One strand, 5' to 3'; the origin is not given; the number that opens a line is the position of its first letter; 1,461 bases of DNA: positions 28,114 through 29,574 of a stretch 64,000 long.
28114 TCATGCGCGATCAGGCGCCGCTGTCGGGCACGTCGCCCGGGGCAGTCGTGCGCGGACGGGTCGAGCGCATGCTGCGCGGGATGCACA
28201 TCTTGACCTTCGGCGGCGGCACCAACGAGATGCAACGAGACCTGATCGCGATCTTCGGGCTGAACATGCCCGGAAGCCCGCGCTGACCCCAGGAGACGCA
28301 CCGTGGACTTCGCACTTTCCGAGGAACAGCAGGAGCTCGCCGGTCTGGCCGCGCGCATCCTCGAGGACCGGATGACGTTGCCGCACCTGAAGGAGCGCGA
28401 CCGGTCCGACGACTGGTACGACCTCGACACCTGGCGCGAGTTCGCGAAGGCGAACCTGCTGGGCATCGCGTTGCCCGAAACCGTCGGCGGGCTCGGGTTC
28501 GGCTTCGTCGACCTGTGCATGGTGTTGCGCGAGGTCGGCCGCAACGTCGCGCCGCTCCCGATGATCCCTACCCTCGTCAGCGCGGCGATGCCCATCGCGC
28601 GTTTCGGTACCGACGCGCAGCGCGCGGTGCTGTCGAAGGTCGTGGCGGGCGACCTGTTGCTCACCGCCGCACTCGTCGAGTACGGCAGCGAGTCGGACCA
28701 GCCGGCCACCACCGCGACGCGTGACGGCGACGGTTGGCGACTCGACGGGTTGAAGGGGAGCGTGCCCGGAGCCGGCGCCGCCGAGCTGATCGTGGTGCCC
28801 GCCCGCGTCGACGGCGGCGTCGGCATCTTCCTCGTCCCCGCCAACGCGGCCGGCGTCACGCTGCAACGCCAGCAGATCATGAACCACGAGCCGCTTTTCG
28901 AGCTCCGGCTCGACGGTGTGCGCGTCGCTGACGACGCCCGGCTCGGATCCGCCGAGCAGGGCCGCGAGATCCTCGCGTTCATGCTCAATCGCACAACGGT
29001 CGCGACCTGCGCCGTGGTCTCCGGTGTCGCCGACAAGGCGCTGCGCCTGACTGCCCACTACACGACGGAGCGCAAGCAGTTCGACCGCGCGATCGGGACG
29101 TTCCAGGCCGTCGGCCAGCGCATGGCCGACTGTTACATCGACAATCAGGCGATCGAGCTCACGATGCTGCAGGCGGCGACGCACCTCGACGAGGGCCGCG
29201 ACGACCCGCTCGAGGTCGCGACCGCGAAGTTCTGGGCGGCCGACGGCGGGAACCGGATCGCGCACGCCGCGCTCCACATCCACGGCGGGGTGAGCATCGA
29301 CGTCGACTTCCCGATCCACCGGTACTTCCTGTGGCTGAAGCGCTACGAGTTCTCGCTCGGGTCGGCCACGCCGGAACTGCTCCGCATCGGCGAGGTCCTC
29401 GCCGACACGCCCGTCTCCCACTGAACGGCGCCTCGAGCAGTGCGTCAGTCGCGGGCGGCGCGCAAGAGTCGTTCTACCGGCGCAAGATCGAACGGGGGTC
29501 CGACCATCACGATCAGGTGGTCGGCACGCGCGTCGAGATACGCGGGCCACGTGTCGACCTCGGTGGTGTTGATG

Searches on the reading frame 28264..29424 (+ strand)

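Call 30: search_protein_families(library=ncbifam, proteins=[window:28264-29424:+], max_evalue=0.00001)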
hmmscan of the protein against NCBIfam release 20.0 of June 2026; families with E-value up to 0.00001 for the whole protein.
window:28264-29424:+ (386 aa): 19 families
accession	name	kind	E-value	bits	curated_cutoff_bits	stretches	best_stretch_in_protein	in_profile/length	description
TIGR03203.1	pimD_small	equivalog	1.8e-44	152.4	652.7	1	15-374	1-371/378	pimeloyl-CoA dehydrogenase small subunit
NF042439.1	SulpropCoADesulf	equivalog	2.8e-40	138.2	600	1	30-374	4-363/379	3-sulfinopropanoyl-CoA desulfinase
NF053553.1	prodigi_MBC_PigA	equivalog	3.2e-40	138.4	500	1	14-356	1-356/381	prodigiosin MBC biosynthesis dehydrogenase PigA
NF042972.1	AcrlCoAredClosAcrC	equivalog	9.7e-37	126.5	640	1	15-355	2-352/378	acryloyl-CoA reductase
NF045552.1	GlutCoADH_Des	equivalog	2.8e-35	122.3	470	1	15-368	2-368/387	glutaryl-CoA dehydrogenase Acd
NF045652.1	ProlPCPDhRedW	equivalog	4.9e-34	117.7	650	1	28-345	10-340/376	L-prolyl-[peptidyl-carrier protein] dehydrogenase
NF008997.0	PRK12341.1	equivalog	1.2e-30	106.9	537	1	14-370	1-365/382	acyl-CoA dehydrogenase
TIGR03207.1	cyc_hxne_CoA_dh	equivalog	6.3e-30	104.1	575.35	1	18-348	1-341/372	cyclohexanecarboxyl-CoA dehydrogenase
NF058590.1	AcCoDHFadEBacil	equivalog_domain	1.2e-26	93.4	600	1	18-311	21-323/586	acyl-CoA dehydrogenase FadE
NF049984.1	Rv1679_FadE16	equivalog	1.6e-26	93.4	600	1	60-355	33-341/371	Rv1679 family acyl-CoA dehydrogenase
NF043006.1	CyhCrbnylCoADH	equivalog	2.7e-25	89.2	650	1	63-356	47-352/380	cyclohexane-1-carbonyl-CoA dehydrogenase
NF002885.1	PRK03354.1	equivalog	6.1e-25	88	540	1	15-371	2-365/378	crotonobetainyl-CoA dehydrogenase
NF050027.1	acylCoADhIpdE2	equivalog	8e-23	81.4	450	1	243-357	179-288/311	acyl-CoA dehydrogenase IpdE2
NF052270.1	Staph_DH_FadE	equivalog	6.1e-21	74.6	600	1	147-355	157-369/400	acyl-CoA dehydrogenase FadE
NF007000.1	PRK09463.1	subfamily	9.4e-12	44.1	600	1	182-345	229-398/726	acyl-CoA dehydrogenase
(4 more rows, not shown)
